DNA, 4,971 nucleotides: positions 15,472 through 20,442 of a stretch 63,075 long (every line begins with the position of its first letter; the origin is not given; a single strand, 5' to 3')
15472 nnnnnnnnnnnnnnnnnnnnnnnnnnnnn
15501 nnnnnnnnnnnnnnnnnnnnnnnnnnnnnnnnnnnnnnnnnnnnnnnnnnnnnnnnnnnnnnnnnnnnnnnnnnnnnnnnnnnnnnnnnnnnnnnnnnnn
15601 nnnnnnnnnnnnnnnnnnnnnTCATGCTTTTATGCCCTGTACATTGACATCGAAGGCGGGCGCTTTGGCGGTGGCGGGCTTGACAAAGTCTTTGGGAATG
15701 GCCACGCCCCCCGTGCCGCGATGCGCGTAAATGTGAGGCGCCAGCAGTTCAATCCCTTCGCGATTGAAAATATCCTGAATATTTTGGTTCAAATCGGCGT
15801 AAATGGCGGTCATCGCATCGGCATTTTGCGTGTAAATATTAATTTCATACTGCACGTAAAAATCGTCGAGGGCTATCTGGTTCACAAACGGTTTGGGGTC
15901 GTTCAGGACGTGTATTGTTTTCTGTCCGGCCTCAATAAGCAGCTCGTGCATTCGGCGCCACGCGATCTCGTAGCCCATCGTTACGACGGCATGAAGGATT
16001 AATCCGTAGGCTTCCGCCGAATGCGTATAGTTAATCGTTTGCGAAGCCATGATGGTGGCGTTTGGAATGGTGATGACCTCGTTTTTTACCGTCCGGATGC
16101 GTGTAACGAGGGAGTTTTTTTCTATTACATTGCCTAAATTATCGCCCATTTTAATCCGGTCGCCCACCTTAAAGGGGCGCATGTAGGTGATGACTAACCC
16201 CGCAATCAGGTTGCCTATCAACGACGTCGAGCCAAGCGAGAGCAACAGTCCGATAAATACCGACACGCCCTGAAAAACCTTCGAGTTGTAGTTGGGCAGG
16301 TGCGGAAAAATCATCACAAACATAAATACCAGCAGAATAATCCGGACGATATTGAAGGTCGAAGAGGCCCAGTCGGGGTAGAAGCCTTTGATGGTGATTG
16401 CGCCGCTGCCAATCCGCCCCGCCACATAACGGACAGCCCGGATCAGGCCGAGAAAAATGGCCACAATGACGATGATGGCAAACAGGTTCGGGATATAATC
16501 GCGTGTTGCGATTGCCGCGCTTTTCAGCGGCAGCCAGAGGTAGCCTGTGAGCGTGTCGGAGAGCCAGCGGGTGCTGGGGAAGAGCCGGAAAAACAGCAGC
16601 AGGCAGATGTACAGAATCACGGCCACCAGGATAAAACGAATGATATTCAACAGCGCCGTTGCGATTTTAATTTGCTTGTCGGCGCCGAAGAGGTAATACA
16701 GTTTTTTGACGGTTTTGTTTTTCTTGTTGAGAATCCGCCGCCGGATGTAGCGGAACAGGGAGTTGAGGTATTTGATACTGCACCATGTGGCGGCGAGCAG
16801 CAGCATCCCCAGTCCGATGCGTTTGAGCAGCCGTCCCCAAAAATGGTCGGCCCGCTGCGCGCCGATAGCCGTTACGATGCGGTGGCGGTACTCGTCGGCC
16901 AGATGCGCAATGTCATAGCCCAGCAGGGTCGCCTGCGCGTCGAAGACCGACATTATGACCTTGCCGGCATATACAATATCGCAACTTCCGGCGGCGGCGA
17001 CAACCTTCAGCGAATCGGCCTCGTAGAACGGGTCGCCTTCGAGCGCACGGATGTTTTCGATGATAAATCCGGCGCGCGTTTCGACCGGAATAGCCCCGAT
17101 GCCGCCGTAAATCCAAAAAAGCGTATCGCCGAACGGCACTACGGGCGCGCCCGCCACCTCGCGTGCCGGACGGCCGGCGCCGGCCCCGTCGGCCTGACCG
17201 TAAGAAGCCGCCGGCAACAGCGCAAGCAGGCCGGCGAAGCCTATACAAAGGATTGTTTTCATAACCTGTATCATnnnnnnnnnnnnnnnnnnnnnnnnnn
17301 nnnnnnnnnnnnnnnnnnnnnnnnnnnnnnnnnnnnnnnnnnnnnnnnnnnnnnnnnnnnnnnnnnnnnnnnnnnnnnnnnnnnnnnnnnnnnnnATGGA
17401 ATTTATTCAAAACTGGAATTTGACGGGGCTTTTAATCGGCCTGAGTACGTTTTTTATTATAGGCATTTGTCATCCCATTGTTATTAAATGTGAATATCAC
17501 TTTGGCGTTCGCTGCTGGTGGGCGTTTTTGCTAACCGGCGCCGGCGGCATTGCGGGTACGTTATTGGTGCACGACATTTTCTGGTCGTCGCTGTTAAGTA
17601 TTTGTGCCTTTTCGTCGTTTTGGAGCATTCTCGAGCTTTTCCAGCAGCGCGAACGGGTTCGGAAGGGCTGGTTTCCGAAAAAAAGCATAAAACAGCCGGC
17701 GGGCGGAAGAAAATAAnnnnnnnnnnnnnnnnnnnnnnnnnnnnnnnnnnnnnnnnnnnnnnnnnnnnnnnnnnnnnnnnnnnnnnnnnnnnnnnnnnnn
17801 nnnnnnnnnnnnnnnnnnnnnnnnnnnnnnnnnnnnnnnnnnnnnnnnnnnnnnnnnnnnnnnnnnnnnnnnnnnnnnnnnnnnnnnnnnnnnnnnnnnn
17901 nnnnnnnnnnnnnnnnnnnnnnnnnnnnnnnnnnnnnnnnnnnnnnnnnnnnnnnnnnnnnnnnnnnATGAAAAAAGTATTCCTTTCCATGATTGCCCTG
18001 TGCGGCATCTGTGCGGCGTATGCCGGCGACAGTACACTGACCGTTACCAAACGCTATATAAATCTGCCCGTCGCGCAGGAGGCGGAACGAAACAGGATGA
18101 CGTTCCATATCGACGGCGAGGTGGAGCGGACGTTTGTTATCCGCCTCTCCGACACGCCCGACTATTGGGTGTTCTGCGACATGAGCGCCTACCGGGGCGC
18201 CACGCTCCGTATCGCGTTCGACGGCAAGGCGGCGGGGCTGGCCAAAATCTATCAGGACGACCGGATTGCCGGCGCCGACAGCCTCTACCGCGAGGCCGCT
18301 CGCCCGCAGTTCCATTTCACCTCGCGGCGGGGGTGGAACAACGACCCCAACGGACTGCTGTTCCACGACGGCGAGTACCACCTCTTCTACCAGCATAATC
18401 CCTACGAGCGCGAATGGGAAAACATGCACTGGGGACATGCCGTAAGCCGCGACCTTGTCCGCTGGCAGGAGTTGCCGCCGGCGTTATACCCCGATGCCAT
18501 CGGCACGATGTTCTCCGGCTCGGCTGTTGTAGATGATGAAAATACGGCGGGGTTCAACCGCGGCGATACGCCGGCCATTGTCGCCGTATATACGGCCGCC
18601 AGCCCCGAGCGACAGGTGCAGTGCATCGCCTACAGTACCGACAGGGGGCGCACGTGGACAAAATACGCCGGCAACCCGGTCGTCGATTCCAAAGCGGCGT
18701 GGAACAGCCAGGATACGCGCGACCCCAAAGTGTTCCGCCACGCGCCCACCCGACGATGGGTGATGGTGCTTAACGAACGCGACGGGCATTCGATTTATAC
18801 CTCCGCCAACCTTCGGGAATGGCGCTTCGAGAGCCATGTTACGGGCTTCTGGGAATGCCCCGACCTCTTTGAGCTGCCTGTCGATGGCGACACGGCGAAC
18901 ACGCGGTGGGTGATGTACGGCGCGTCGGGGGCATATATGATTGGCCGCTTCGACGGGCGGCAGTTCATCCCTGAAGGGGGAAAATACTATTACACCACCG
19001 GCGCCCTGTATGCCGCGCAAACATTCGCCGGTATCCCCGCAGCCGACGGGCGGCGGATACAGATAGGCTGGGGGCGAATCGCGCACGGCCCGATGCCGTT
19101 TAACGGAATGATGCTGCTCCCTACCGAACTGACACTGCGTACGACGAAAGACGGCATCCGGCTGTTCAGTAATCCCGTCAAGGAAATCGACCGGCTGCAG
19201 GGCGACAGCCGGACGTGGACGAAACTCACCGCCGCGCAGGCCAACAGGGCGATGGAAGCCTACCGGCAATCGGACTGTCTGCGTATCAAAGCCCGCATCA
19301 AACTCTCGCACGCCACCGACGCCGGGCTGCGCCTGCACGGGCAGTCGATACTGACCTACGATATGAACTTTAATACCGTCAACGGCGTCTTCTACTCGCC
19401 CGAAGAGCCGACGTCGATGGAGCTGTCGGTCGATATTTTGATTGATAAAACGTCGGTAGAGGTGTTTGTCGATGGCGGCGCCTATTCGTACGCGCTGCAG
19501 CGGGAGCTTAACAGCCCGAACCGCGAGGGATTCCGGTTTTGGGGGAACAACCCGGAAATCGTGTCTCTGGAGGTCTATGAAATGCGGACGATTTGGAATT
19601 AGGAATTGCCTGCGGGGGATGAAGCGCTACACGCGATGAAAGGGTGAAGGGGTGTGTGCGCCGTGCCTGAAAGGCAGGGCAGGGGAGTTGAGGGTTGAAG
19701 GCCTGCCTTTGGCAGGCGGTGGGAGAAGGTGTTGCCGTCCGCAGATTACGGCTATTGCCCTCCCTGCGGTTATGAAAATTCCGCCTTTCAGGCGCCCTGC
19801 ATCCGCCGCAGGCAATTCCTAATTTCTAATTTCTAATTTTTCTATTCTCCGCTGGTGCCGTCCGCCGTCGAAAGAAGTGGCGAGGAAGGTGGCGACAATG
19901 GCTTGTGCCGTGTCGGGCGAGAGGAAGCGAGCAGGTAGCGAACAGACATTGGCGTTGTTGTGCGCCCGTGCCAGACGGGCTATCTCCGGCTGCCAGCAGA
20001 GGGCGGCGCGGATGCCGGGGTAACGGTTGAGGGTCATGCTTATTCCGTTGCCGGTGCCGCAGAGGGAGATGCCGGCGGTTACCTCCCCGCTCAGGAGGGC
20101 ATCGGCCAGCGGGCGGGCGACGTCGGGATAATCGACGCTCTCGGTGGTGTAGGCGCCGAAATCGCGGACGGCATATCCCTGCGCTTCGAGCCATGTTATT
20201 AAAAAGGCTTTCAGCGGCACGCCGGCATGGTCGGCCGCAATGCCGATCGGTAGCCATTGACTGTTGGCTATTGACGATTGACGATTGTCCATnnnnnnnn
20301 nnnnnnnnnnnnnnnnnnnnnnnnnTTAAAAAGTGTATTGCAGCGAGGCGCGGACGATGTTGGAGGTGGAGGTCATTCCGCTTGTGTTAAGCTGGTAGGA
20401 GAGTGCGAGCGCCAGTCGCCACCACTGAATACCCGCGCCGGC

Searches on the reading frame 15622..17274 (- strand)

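Call 66: search_protein_families(library=pfam, proteins=[window:15622-17274:-], max_evalue=0.00001)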
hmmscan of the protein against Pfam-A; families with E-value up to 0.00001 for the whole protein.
window:15622-17274:- (550 aa): 2 families
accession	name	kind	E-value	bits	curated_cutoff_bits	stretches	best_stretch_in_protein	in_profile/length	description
PF00924.24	MS_channel_2nd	-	3.5e-18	65.9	20.2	1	352-418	2-68/68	Mechanosensitive ion channel, beta-domain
PF21082.3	MS_channel_3rd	-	4.9e-10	40.1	21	1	433-510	9-88/88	Mechanosensitive ion channel MscS, C-terminal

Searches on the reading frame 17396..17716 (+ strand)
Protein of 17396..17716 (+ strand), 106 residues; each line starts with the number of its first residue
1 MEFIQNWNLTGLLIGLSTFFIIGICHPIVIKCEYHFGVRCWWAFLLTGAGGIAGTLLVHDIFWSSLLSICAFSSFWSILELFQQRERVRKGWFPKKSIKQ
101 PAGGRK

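Call 66: search_protein_families(library=pfam, proteins=[window:17396-17716:+], max_evalue=0.00001)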
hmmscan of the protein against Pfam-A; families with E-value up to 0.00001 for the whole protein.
window:17396-17716:+ (106 aa): 1 family
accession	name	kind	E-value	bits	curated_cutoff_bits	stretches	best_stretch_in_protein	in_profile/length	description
PF14898.11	DUF4491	-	1.2e-38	131.8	27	1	8-97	1-90/92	Domain of unknown function (DUF4491)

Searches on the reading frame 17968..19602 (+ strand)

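Call 21: search_protein_families(library=pfam, proteins=[window:17968-19602:+])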
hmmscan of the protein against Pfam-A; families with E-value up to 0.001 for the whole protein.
window:17968-19602:+ (544 aa): 2 families
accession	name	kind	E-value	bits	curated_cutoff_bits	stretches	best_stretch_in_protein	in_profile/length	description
PF00251.26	Glyco_hydro_32N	-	3.7e-72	243.9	22.1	1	116-400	1-304/307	Glycosyl hydrolases family 32 N-terminal domain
PF08244.19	Glyco_hydro_32C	-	3e-05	24.5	21.9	1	468-509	72-128/158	Glycosyl hydrolases family 32 C terminal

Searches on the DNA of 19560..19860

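Call 63: search_rna_families(source=window, start=19560, end=19860, threshold=evalue, max_evalue=1)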
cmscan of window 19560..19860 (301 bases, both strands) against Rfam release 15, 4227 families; matches with E-value up to 1: 0.
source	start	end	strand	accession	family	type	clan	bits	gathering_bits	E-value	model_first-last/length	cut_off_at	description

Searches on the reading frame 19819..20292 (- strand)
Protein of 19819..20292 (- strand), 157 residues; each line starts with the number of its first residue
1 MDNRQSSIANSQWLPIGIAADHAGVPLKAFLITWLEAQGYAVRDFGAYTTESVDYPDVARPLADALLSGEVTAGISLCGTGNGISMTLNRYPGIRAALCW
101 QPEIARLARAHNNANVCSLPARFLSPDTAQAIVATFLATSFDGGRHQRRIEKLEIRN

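Call 21: search_protein_families(library=pfam, proteins=[window:19819-20292:-])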
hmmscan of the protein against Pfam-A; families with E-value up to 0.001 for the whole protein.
window:19819-20292:- (157 aa): 1 family
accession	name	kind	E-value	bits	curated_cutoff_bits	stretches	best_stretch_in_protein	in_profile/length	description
PF02502.23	LacAB_rpiB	-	8.1e-54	181.8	24.7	1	16-153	1-138/138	Ribose/Galactose Isomerase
